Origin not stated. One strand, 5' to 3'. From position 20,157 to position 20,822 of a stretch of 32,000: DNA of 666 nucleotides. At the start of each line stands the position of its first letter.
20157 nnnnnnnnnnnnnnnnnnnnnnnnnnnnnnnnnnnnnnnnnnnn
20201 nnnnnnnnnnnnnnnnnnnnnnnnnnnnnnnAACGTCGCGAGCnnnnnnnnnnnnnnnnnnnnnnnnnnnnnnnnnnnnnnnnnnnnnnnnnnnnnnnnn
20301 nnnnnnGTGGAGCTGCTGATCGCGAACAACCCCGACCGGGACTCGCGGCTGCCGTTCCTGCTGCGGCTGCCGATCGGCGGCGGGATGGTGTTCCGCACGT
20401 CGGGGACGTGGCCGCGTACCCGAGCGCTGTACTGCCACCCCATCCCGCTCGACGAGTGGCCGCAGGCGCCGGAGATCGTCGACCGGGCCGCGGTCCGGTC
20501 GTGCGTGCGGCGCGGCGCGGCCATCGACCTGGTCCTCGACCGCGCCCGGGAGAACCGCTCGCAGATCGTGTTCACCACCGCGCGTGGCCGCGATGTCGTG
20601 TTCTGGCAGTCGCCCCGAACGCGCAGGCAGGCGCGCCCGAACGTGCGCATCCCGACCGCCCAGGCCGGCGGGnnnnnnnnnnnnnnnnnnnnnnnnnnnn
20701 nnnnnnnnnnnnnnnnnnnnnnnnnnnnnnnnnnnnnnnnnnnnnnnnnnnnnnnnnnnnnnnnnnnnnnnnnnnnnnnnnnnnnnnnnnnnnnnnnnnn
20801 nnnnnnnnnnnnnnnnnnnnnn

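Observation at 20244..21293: ERCC4 nuclease fused to an Lsr2-type AT-rich-DNA-binding domain and an unknown N-domain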

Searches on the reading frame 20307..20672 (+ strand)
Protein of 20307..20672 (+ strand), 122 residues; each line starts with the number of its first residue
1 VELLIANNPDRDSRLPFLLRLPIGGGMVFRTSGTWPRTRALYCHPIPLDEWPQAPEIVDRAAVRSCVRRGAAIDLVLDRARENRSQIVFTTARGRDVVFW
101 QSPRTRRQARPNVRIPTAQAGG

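Call 33: search_solved_structures(query=A2, max_evalue=1)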
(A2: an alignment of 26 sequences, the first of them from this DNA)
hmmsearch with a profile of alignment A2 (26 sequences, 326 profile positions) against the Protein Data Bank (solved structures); distinct sequences matched with E-value up to 1: 9.
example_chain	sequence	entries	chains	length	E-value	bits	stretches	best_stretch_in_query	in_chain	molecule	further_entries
1j22_A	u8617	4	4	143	4.1e-07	32.6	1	126-265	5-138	ATP-dependent RNA helicase, putative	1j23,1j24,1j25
2kng_A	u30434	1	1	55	0.0029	20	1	290-324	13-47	Protein lsr2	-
6qkq_A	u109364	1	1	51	0.0037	19.6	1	290-323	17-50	Nucleoid-associated protein Lsr2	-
9pd3_Q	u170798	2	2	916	0.0037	19.6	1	81-240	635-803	DNA repair endonuclease XPF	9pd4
6qkp_A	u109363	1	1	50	0.0037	19.6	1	290-323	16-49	Nucleoid-associated protein Lsr2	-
6sxa_F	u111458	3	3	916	0.0072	18.6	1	81-240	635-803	DNA repair endonuclease XPF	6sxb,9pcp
9qec_A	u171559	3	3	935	0.0075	18.6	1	81-240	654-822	DNA repair endonuclease XPF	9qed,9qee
2bhn_A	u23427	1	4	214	0.89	11.8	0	143-196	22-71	XPF ENDONUCLEASE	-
2bgw_A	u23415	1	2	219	0.92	11.7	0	142-196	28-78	XPF ENDONUCLEASE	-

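Call 38: predict_structure(alignment_id=A2)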
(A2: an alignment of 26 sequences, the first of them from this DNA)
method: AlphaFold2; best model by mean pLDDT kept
length: 122 residues; sequences in the alignment: 26
mean_pLDDT: 78.8   pTM: 0.71
mean pLDDT of the five models: 78.8, 78.6, 78.0, 77.4, 71.9
residues with pLDDT >= 90: 42; 70-90: 51; 50-70: 12; < 50: 17
segments of 3 or more residues with pLDDT < 50: 106-122
pLDDT, mean of each block of 10 residues (from residue 1): 93 92 90 75 90 94 89 84 80 78 55 38 28
secondary structure, 60 per line:
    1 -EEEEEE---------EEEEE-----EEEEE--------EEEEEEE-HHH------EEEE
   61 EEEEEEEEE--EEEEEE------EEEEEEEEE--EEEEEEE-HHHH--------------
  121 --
elements in order: E2-7 E17-21 E27-31 E40-46 E57-69 E72-77 E84-92 E95-101 H103-106
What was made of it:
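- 20307..20672 (+): N-terminal domain (aa 1-122): eight-stranded beta-barrel, arginine-rich, the most conserved module; LigD 3'-phosphoesterase-like fold without the His/Mn site. AF2 of the domain alone: pLDDT 79, eight strands (call 38).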

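Call 41: fold_search(model_id=the predicted structure, library=pdb)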
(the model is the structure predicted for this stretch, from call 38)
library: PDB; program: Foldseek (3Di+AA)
matches with E <= 10: 575; with E <= 0.001: 0
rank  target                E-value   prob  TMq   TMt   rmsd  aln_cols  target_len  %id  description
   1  3p43                  7.1e-03  1.00  0.57  0.57   4.5       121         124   15  Structure and Activities of Archaeal Members of the LigD 3' Phosphoesterase DNA Repair Enzyme Superfamily (released 2011-01-19)
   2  4ki3_D                4.9e-02  0.23  0.22  0.16  16.5       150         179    9  1.70 Angstrom resolution crystal structure of outer-membrane lipoprotein carrier protein (lolA) from Yersinia pestis C (released 2013-05-15)
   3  4ki3_G                4.9e-02  0.16  0.20  0.14  16.4       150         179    9  1.70 Angstrom resolution crystal structure of outer-membrane lipoprotein carrier protein (lolA) from Yersinia pestis C (released 2013-05-15)
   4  4ki3_H                1.2e-01  0.16  0.22  0.17  16.5       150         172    9  1.70 Angstrom resolution crystal structure of outer-membrane lipoprotein carrier protein (lolA) from Yersinia pestis C (released 2013-05-15)
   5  3q6a_B                1.5e-01  0.44  0.24  0.22  10.0        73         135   14  X-ray crystal structure of the protein SSP2350 from Staphylococcus saprophyticus, Northeast structural genomics consor (released 2011-04-06)
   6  5dmp                  3.0e-01  0.96  0.55  0.42   4.9       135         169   15  Structure of the Archaeal NHEJ Phosphoesterase from Methanocella paludicola. (released 2015-10-07)
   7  2l8o_MODEL_1_A        3.2e-01  0.18  0.23  0.20  11.2        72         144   12  Solution structure of Chr148 from Cytophaga hutchinsonii, Northeast Structural Genomics Consortium Target Chr1 (released 2011-03-02)
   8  5txe_A                3.2e-01  0.14  0.21  0.07  11.8       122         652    8  AtxE2 Isopeptidase - S527A Variant with Astexin3-dC4 Bound (released 2016-12-21)
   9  9azz_C                3.2e-01  0.08  0.21  0.16  14.3       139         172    9  Crystal structure of outer membrane lipoprotein carrier protein (LolA) from Ehrlichia ruminantium (released 2024-03-20)
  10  2lnj_MODEL_1_A        3.7e-01  0.12  0.22  0.18  13.9       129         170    9  Solution Structure of Cyanobacterial PsbP (CyanoP) from Synechocystis sp. PCC 6803 (released 2012-06-06)
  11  3q6a_A                3.9e-01  0.30  0.25  0.23   9.9        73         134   12  X-ray crystal structure of the protein SSP2350 from Staphylococcus saprophyticus, Northeast structural genomics consor (released 2011-04-06)
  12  8chx_B                4.6e-01  0.09  0.21  0.15  15.6       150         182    9  Structure and function of LolA from Vibrio cholerae (released 2023-06-21)
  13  3h6q                  5.7e-01  0.10  0.25  0.20  11.8       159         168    9  Macrocypin, a beta-trefoil cysteine protease inhibitor (released 2009-10-20)
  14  4c94_D                6.0e-01  0.08  0.18  0.15  12.5       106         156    8  Crystal Structure of the Strawberry Pathogenesis-Related 10 (PR-10) Fra a 3 protein in complex with Catechin (released 2013-10-16)
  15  2v76_B                6.0e-01  0.06  0.16  0.17  11.7       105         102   10  Crystal structure of the human dok1 PTB domain (released 2008-01-08)
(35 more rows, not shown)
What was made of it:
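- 20307..20672 (+): Foldseek PDB: 3p43, probability 1.0, TM 0.57/0.57, 121 columns; 5dmp, TM 0.55; every other hit TM 0.28 or lower (call 41).
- Closest known: LigD 3'-phosphoesterase. Same: Eight-stranded beta-barrel of the same size and topology: TM 0.55-0.57 over essentially the full length, Foldseek probability 0.96-1.0 (call 41).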

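Call 50: search_protein_representatives(protein=window:20307-20672:+)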
Query: 122 residues. Proteins with E-value up to 0.001 (for the whole library): 732; up to 1e-10: 461; up to 1e-30: 86. The best 150 are listed.
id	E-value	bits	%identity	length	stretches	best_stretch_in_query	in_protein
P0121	7.3e-60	216.7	80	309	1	1-122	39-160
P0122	1.4e-58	212.6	77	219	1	1-122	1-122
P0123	5.0e-56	204.3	76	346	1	1-122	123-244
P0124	6.7e-56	203.9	78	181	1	2-114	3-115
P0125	1.0e-55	203.3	77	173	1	1-114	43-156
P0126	2.2e-55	202.2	75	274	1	3-122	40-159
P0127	1.3e-54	199.7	73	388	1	1-122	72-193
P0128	1.6e-54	199.5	75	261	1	1-118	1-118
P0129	6.6e-53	194.2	72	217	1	1-122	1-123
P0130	1.3e-52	193.3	73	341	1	1-121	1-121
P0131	3.1e-52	192.0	71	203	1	1-122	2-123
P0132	8.1e-50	184.3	67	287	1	2-122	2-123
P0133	2.6e-49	182.6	66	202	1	1-122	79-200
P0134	2.9e-49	182.4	73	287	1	2-122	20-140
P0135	4.9e-47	175.3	68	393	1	2-111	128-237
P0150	9.2e-42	158.2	63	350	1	3-122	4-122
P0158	1.0e-39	151.6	56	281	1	3-122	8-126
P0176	8.5e-36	139.0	55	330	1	2-118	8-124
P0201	2.9e-31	124.3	47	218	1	3-121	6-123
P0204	6.6e-31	123.2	50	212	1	3-122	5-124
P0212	4.1e-30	120.6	50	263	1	4-122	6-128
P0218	9.4e-30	119.4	49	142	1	2-117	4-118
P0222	1.1e-29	119.3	53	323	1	1-118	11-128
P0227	1.4e-29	118.9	51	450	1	3-120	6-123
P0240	1.0e-27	112.8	48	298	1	4-121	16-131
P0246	7.5e-27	110.1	51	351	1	4-119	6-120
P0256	3.3e-26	108.0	48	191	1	4-122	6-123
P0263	9.9e-26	106.4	44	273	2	4-120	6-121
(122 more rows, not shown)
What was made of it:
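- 20307..20672 (+): 732 representatives at 50% clustering (call 50).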

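Call 51: search_protein_families(library=pfam, proteins=[P0227, P0246, P0263, P0240, P0212, P0201, P0204, P0158, P0176, P0222], max_evalue=0.01)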
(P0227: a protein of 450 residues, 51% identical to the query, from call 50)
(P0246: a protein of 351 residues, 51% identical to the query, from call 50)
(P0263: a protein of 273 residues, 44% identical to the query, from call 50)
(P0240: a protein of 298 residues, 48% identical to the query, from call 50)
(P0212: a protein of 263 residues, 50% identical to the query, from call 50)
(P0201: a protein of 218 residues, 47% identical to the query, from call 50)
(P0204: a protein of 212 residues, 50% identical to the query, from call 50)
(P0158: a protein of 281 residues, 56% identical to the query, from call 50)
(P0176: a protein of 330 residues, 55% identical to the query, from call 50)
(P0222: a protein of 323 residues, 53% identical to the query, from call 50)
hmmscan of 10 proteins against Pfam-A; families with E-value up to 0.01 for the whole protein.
P0227 (450 aa): 1 family
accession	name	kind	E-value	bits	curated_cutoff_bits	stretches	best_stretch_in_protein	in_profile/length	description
PF02732.21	ERCC4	-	9.4e-09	35.7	24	1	133-255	1-139/140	ERCC4 domain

P0246 (351 aa): 6 families
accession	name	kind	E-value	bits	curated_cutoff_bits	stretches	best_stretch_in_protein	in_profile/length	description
PF02732.21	ERCC4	-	9.1e-12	45.5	24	1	130-251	1-135/140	ERCC4 domain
PF12802.13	MarR_2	-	4.6e-05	23.9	27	1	294-343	10-60/61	MarR family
PF08220.18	HTH_DeoR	-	4.9e-05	23.4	21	1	290-333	1-44/57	DeoR-like helix-turn-helix domain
PF22168.2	DIP2311-like_C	-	9.8e-05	23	27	1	310-345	26-61/63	Transcriptional regulator DIP2311-like, C-terminal domain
PF12840.13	HTH_20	-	0.00089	19.6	27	1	294-333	9-48/51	Helix-turn-helix domain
PF01022.26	HTH_5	-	0.006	16.9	22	0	293-333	6-45/47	Bacterial regulatory protein, arsR family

P0263 (273 aa): 0 families

P0240 (298 aa): 1 family
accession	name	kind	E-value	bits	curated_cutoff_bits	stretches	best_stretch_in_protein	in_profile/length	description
PF02732.21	ERCC4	-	8.5e-11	42.4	24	1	139-259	1-137/140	ERCC4 domain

P0212 (263 aa): 0 families

P0201 (218 aa): 0 families

P0204 (212 aa): 0 families

P0158 (281 aa): 2 families
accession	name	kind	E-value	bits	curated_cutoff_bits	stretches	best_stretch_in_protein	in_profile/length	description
PF02732.21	ERCC4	-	1e-11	45.4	24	1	134-255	1-137/140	ERCC4 domain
PF09142.17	TruB_C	-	0.0059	16.7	28.7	0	146-177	17-45/56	tRNA Pseudouridine synthase II, C terminal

P0176 (330 aa): 1 family
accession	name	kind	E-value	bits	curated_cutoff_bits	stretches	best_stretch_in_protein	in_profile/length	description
PF02732.21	ERCC4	-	6e-16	59.1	24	1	136-259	1-140/140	ERCC4 domain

P0222 (323 aa): 2 families
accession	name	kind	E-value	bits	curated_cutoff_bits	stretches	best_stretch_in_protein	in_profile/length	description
PF02732.21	ERCC4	-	7.2e-13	49.1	24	1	140-264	1-139/140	ERCC4 domain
PF09142.17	TruB_C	-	0.0057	16.8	28.7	1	161-184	23-46/56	tRNA Pseudouridine synthase II, C terminal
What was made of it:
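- Tried and rejected: I saw the motif by eye only; Pfam does not support it at E<=0.01 (call 51).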

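Call 53: list_cluster_members(proteins=[P0227, P0246, P0240, P0176, P0222, P0158, P0130, P0150])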
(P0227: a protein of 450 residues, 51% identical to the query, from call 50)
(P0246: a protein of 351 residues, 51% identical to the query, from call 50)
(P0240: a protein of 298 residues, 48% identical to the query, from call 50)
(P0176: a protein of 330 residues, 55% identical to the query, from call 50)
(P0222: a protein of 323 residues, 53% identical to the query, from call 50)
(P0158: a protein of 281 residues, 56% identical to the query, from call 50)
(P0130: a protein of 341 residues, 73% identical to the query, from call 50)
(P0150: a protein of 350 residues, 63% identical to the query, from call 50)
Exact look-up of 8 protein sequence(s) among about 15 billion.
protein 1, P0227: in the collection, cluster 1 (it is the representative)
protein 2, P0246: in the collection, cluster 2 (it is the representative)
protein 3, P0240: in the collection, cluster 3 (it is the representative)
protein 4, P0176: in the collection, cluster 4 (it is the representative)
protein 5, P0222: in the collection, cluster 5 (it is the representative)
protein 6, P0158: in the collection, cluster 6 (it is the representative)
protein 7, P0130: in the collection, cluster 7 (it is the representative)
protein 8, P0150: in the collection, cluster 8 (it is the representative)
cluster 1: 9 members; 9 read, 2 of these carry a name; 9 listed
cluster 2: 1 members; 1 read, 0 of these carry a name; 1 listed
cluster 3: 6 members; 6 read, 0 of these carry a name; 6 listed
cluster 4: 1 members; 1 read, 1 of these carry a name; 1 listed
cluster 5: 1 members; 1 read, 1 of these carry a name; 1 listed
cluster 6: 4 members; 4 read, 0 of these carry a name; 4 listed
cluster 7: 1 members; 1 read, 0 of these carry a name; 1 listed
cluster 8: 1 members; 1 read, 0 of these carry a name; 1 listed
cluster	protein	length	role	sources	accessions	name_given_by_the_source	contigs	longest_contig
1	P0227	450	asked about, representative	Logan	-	-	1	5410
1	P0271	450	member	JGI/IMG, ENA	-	hypothetical protein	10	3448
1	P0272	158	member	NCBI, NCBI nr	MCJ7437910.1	MAG: hypothetical protein MUP97_09145 [Acidimicrobiia bacterium] | hypothetical protein [Acidimicrobiia bacterium]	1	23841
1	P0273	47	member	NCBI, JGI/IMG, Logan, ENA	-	-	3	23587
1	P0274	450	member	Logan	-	-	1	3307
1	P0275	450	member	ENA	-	-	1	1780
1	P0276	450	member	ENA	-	-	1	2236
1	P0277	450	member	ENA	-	-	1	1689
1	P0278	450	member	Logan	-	-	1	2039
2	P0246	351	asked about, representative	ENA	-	-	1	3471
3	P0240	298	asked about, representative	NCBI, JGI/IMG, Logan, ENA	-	-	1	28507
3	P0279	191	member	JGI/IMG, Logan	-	-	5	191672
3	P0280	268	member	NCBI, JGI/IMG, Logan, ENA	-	-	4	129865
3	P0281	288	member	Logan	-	-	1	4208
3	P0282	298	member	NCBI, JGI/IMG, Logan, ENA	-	-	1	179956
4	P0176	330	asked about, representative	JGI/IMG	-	ERCC4 domain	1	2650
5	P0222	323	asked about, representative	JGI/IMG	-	hypothetical protein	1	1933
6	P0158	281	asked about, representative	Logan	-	-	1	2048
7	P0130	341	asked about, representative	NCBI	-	-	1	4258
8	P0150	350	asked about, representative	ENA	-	-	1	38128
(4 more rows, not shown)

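Call 64: search_solved_structures(query=window:20307-20672:+, max_evalue=10, show_alignments=2)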
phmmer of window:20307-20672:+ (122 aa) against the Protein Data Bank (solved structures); distinct sequences matched with E-value up to 10: 0.

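Call 65: search_protein_families(library=pfam, proteins=[window:20307-20672:+, P0240, P0218, P0256], max_evalue=10)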
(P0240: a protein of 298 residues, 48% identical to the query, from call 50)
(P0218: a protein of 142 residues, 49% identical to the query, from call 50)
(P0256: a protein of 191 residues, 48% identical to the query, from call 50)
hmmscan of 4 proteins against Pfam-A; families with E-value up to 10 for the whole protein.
window:20307-20672:+ (122 aa): 1 family
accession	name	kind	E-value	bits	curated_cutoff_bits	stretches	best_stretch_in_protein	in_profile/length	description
PF11959.13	DUF3473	-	0.29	11.6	29.6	1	20-49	44-85/130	Domain of unknown function (DUF3473)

P0240 (298 aa): 1 family
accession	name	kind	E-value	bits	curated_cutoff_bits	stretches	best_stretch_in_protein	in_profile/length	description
PF02732.21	ERCC4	-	8.5e-11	42.4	24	1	139-259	1-137/140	ERCC4 domain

P0218 (142 aa): 0 families

P0256 (191 aa): 0 families
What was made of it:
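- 20307..20672 (+): No Pfam or PDB sequence hit even at E<=10 (calls 64, 65).
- On LigD 3'-phosphoesterase superfamily: No Pfam or PDB sequence hit for the N-domain even at E<=10 (calls 64, 65).
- Closest known: LigD 3'-phosphoesterase. Different: No detectable sequence similarity (calls 64, 65).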
